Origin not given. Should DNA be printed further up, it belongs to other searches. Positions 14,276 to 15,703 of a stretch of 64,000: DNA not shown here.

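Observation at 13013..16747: Two COG0523 metallochaperone paralogs flank an Fe-type alcohol dehydrogenase, with Zur-like and perfect-palindrome operators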

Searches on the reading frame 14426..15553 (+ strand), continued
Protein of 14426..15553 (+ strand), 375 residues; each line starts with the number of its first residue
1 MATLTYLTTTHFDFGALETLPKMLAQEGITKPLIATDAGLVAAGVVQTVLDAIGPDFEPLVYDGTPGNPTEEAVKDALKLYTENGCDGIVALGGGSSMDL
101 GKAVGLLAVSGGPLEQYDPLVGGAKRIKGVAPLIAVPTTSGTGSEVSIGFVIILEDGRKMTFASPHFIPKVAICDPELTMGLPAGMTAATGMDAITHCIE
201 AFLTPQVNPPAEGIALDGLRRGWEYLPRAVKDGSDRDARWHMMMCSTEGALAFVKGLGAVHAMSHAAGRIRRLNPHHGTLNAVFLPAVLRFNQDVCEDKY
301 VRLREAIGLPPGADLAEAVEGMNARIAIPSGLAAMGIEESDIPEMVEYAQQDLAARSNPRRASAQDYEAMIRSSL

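Call 57: search_solved_structures(query=window:14426-15553:+, max_evalue=1e-50, show_alignments=3)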
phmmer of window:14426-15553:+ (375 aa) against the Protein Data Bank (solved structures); distinct sequences matched with E-value up to 1e-50: 11.
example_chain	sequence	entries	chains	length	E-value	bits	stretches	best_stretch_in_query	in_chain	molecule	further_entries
8zrl_A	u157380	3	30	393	4.4e-64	220.2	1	12-373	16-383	NAD-dependent methanol dehydrogenase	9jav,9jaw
8zwd_B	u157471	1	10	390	2e-60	208.2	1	14-374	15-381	NAD(P)-dependent methanol dehydrogenase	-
3owo_A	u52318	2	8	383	4.7e-57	197.1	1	11-373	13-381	Alcohol dehydrogenase 2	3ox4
3bfj_A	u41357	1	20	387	4e-55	190.8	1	23-373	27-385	1,3-propanediol oxidoreductase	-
7qls_AAA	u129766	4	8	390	1.3e-54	189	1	9-368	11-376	Lactaldehyde reductase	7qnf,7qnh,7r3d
7qlq_AAA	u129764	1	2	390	1.8e-54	188.6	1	9-368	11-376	Lactaldehyde reductase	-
1rrm_A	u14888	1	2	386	3.2e-54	187.8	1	9-368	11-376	Lactaldehyde reductase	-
2bi4_A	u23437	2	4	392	3.4e-54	187.7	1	9-368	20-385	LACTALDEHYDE REDUCTASE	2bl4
7qlg_AAA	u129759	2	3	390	6.6e-54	186.7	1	9-368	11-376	Lactaldehyde reductase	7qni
5br4_A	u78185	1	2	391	7.7e-54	186.5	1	9-368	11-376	Lactaldehyde reductase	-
7qnj_AAA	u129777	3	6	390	1.5e-53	185.6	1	9-368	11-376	Lactaldehyde reductase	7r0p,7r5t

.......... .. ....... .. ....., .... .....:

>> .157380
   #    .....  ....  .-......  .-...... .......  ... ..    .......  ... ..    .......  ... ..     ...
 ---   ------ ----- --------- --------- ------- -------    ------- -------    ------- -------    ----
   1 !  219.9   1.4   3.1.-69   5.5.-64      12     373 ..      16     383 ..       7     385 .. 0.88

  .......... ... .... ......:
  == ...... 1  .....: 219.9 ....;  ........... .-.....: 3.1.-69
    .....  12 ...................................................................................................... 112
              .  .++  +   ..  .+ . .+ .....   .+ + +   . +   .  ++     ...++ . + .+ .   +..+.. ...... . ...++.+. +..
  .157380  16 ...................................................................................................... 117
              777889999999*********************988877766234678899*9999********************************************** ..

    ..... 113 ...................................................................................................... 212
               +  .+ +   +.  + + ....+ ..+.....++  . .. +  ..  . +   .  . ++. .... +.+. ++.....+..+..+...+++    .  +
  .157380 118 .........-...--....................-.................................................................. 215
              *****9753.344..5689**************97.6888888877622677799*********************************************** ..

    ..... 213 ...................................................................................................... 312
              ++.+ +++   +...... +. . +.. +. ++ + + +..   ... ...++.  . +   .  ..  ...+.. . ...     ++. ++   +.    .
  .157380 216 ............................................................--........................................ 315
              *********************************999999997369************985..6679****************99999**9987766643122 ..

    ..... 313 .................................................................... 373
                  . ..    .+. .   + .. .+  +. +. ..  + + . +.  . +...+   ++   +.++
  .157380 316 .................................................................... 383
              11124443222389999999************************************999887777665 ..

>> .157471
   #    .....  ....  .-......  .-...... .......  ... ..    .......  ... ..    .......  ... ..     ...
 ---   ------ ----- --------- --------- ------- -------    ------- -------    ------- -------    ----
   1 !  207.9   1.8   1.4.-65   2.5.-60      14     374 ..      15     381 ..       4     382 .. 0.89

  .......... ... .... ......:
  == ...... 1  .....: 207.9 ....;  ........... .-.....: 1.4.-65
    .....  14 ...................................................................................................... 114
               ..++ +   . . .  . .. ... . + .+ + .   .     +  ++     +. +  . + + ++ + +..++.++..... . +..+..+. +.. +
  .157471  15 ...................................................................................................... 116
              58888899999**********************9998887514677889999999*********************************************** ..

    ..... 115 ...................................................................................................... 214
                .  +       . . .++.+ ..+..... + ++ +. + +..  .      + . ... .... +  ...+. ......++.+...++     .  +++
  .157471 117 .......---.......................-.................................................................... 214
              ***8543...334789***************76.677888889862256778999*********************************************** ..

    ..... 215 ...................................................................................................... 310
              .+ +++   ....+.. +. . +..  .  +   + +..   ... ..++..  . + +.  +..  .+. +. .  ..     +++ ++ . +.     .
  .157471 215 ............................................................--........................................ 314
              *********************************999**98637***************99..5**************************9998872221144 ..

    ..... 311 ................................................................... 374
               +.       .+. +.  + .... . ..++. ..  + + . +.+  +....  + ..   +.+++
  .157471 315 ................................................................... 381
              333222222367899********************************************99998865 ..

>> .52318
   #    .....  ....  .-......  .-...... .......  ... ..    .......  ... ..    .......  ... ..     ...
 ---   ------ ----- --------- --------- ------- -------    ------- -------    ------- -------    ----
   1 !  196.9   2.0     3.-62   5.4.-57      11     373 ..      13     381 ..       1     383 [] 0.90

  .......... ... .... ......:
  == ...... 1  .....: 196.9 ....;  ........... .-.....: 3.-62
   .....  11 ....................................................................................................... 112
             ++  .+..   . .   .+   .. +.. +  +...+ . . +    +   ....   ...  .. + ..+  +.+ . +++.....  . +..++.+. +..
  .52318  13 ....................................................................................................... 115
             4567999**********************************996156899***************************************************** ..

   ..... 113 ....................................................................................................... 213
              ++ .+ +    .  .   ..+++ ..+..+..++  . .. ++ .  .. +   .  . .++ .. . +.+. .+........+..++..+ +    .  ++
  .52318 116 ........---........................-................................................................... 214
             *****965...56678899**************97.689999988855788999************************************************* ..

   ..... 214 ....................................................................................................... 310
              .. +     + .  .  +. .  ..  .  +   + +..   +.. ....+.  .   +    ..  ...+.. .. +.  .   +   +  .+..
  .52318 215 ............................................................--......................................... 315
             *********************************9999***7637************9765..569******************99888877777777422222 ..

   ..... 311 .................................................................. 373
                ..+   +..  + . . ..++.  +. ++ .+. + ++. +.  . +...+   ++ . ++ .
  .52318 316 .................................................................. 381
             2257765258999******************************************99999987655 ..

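Call 63: search_protein_families(library=pfam, proteins=[L039:7137-7625:+, L058:5507-5950:-, L035:4180-4608:+], max_evalue=0.001)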
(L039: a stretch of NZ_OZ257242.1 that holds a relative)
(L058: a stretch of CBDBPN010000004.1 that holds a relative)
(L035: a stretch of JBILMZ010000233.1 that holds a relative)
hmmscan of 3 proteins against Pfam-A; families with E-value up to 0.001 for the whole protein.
L039:7137-7625:+ (162 aa): 1 family
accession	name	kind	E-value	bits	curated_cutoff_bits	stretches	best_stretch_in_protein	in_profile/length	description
PF01475.25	FUR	-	0.00073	20.1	23.1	0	28-141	1-114/121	Ferric uptake regulator family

L058:5507-5950:- (147 aa): 0 families

L035:4180-4608:+ (142 aa): 2 families
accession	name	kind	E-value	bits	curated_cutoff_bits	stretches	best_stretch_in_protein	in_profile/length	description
PF03061.28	4HBT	-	2.8e-13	50.4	20.6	1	42-118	1-78/79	Thioesterase superfamily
PF13622.12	4HBT_3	-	0.0001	22.9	24.3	1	42-121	9-78/83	Acyl-CoA thioesterase N-terminal domain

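Call 64: search_protein_families(library=ncbifam, proteins=[L039:7137-7625:+, L029:12511-13080:+, L071:585-1070:-, L039:2904-3872:+, L039:7574-8728:+, L071:4758-5804:-, L079:1484-2557:-, L059:23-1183:+], max_evalue=0.001)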
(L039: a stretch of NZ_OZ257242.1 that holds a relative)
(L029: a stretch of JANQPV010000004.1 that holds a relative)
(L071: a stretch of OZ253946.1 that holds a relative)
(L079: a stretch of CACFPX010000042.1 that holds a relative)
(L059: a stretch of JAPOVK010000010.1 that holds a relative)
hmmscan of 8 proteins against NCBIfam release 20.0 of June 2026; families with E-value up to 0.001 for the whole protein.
L039:7137-7625:+ (162 aa): 2 families
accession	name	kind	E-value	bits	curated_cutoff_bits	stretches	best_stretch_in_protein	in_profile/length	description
NF008646.0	PRK11639.1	equivalog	1.9e-20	73.2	167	1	19-155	10-147/171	zinc uptake transcriptional repressor Zur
NF006999.0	PRK09462.1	equivalog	0.00017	21.2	146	1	28-154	10-136/148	ferric iron uptake transcriptional regulator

L029:12511-13080:+ (189 aa): 6 families
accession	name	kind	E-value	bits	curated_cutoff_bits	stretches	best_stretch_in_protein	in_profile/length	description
NF008646.0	PRK11639.1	equivalog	8.1e-31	107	167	1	46-187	7-148/171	zinc uptake transcriptional repressor Zur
NF051892.1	TransRegFurBacil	equivalog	1e-11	45.1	220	1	46-187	2-145/149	ferric iron uptake transcriptional regulator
NF052545.1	TransRegPerRClab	equivalog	1.1e-08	35.2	180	1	50-187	2-136/138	transcriptional regulator PerR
NF047406.1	TransRegPerRTherm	equivalog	2e-08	34.5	200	1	101-187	43-127/130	manganese-dependent transcriptional regulator PerR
NF051891.1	TransRegFurHelico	equivalog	1.8e-05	24.7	200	1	59-186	21-146/148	ferric iron uptake transcriptional regulator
NF006999.0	PRK09462.1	equivalog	7.8e-05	22.3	146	1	79-183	32-134/148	ferric iron uptake transcriptional regulator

L071:585-1070:- (161 aa): 5 families
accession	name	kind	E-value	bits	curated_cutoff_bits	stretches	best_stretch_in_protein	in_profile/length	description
NF008646.0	PRK11639.1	equivalog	1.1e-27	96.8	167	1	21-158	12-149/171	zinc uptake transcriptional repressor Zur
NF051892.1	TransRegFurBacil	equivalog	1.3e-12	48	220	1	25-159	11-147/149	ferric iron uptake transcriptional regulator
NF052545.1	TransRegPerRClab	equivalog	5.5e-12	45.9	180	1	31-157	13-136/138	transcriptional regulator PerR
NF047406.1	TransRegPerRTherm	equivalog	1.5e-06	28.5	200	1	67-157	39-127/130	manganese-dependent transcriptional regulator PerR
NF051891.1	TransRegFurHelico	equivalog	0.00031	20.7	200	1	61-157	52-147/148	ferric iron uptake transcriptional regulator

L039:2904-3872:+ (322 aa): 9 families
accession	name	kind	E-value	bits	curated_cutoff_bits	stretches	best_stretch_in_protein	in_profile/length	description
NF038288.1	chaper_GTP_ZigA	equivalog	4.1e-69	233.4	600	1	7-270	1-294/390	zinc metallochaperone GTPase ZigA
NF008578.0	PRK11537.1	equivalog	1.4e-65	221.6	361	1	6-318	3-315/318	GTPase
TIGR02475.1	CobW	equivalog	2.1e-61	207.7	332.1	2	7-133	4-135/342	cobalamin biosynthesis protein CobW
NF041053.1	CobW_rel_Se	equivalog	1.9e-17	63.6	180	1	11-177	5-172/195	CobW-related selenoprotein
NF047431.1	hiber_recruit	equivalog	3.9e-12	45.8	375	1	53-266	54-290/402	ribosome hibernation factor-recruiting GTPase MRF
NF000908.1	PRK00089.1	equivalog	2.9e-06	26.8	237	1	80-176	42-138/291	GTPase Era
TIGR00073.1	hypB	equivalog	6.7e-06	25.7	121.2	0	12-99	35-120/217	hydrogenase nickel incorporation protein HypB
TIGR00231.1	small_GTP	domain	3.7e-05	23.5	42.5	1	11-167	7-132/164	GTP-binding protein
TIGR03819.1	heli_sec_ATPase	hypoth_equivalog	0.00041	19.7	373.15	1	11-57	182-228/340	TadA family conjugal transfer-associated ATPase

L039:7574-8728:+ (384 aa): 6 families
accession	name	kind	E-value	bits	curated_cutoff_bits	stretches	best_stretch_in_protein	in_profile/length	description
NF008578.0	PRK11537.1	equivalog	6.2e-55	186.6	361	2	32-229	4-198/318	GTPase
TIGR02475.1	CobW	equivalog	1.4e-36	126.1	332.1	2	32-177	4-150/342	cobalamin biosynthesis protein CobW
NF038288.1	chaper_GTP_ZigA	equivalog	2.9e-34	118.6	600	2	32-162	1-136/390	zinc metallochaperone GTPase ZigA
NF041053.1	CobW_rel_Se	equivalog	6e-12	45.6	180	1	37-205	6-170/195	CobW-related selenoprotein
NF047431.1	hiber_recruit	equivalog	4.2e-06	25.9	375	1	33-204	3-204/402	ribosome hibernation factor-recruiting GTPase MRF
NF000908.1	PRK00089.1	equivalog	0.00029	20.2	237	1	123-205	54-137/291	GTPase Era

L071:4758-5804:- (348 aa): 5 families
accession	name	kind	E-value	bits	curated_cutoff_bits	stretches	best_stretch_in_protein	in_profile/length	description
NF008578.0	PRK11537.1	equivalog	4.4e-55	187.1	361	1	6-339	4-316/318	GTPase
TIGR02475.1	CobW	equivalog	1.8e-37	129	332.1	2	4-138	2-135/342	cobalamin biosynthesis protein CobW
NF038288.1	chaper_GTP_ZigA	equivalog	7.1e-32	110.8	600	2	6-144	1-143/390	zinc metallochaperone GTPase ZigA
NF041053.1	CobW_rel_Se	equivalog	1.7e-07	31.1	180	1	10-181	5-171/195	CobW-related selenoprotein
TIGR00073.1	hypB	equivalog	0.00094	18.7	121.2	0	132-189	137-193/217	hydrogenase nickel incorporation protein HypB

L079:1484-2557:- (357 aa): 5 families
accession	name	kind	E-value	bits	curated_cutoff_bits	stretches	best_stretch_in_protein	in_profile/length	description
NF008578.0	PRK11537.1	equivalog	4.9e-49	167.3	361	1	12-346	3-315/318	GTPase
TIGR02475.1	CobW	equivalog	2.5e-38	131.9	332.1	2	11-145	2-135/342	cobalamin biosynthesis protein CobW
NF038288.1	chaper_GTP_ZigA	equivalog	4.8e-31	108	600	1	13-240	1-248/390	zinc metallochaperone GTPase ZigA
NF041053.1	CobW_rel_Se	equivalog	1.5e-09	37.8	180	1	18-192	6-173/195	CobW-related selenoprotein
NF047431.1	hiber_recruit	equivalog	6.1e-05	22.1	375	0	62-200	56-213/402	ribosome hibernation factor-recruiting GTPase MRF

L059:23-1183:+ (386 aa): 6 families
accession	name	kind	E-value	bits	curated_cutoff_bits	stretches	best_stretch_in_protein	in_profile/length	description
NF008578.0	PRK11537.1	equivalog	9.1e-52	176.2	361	2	1-151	60-213/318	GTPase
TIGR02475.1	CobW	equivalog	5.2e-41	140.7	332.1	3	2-72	67-136/342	cobalamin biosynthesis protein CobW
NF038288.1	chaper_GTP_ZigA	equivalog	5.1e-38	131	600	1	1-146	64-231/390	zinc metallochaperone GTPase ZigA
NF041053.1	CobW_rel_Se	equivalog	4.6e-09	36.2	180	1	3-136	61-192/195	CobW-related selenoprotein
NF047431.1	hiber_recruit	equivalog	2.4e-05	23.4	375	0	2-127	65-216/402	ribosome hibernation factor-recruiting GTPase MRF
NF000908.1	PRK00089.1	equivalog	6.9e-05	22.3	237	1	25-135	48-160/291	GTPase Era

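Call 71: search_dna_similar(query=window:14426-15553:+, collection=plasmids, mode=protein, max_rows=15, max_evalue=1e-60)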
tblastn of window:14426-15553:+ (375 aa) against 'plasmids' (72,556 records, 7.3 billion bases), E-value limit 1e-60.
Records with a match: 258; places in all: 262; records where one place covers at least 80% of the query: 258.
Best place of each record, by identity: <60% 258.
By first word of the organism name: Ralstonia 135; Pseudosulfitobacter 45; Burkholderia 8; Caballeronia 8; Paracoccus 8; Agrobacterium 7; Cupriavidus 6; Shinella 5; Sinorhizobium 4; Aminobacter 3; and 21 more.
By predicted mobility (MOB-suite, as given by PLSDB): non-mobilizable 137; mobilizable 110; conjugative 11.
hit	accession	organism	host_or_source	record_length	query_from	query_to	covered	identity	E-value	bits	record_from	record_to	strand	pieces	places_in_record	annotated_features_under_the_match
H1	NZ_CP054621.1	Azospirillum oryzae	cell culture,soil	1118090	1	374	100%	58.1%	3e-122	395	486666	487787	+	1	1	record has no annotation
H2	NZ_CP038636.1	Cupriavidus oxalaticus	whole organism,sewage sludge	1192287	1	374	100%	57.1%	2e-131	421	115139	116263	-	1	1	none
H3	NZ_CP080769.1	Cupriavidus pinatubonensis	genomic assembly,soil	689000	1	374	100%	57.1%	2e-130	419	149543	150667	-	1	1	iron-containing alcohol dehydrogenase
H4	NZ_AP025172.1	Cupriavidus sp. P-10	-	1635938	1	374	100%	56.8%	7e-132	423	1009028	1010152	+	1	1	none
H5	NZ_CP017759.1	Cupriavidus necator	whole organism,soil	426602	1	374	100%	56.5%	3e-131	421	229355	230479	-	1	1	iron-containing alcohol dehydrogenase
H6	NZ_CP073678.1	Cupriavidus sp. KK10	Isolate,A bacterial consortium from ...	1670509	1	374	100%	56.3%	1e-129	416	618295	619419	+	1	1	none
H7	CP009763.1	Ralstonia solanacearum OE1-1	Solanum virginianum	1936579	1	375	100%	54.3%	6e-123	397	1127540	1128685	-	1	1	4-hydroxybutyrate dehydrogenase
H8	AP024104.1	Ralstonia solanacearum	-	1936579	1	375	100%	54.3%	6e-123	397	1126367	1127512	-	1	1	iron-containing alcohol dehydrogenase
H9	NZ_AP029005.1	Ralstonia pseudosolanacearum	-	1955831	1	375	100%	54.3%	6e-123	397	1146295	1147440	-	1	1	none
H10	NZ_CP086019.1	Ralstonia sp. RS642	sunflower,cell culture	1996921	1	375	100%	54.3%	6e-123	397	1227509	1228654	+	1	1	none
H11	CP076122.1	Ralstonia solanacearum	Solanum muricatum,cell culture,stem,stem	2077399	1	375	100%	54.3%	6e-123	397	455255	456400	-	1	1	iron-containing alcohol dehydrogenase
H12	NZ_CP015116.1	Ralstonia pseudosolanacearum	eggplant,true culture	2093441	1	375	100%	54.3%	6e-123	397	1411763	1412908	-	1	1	none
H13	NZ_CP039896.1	Agrobacterium pusense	-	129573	1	375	100%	54.3%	2e-124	401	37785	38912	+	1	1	iron-containing alcohol dehydrogenase | acyl-CoA dehydrogenase family protein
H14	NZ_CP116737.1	Agrobacterium pusense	-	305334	1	375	100%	54.3%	2e-124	401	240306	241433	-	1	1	iron-containing alcohol dehydrogenase | acyl-CoA dehydrogenase family protein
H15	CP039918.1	Agrobacterium tumefaciens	-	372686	1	375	100%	54.3%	2e-124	401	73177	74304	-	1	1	iron-containing alcohol dehydrogenase | acyl-CoA dehydrogenase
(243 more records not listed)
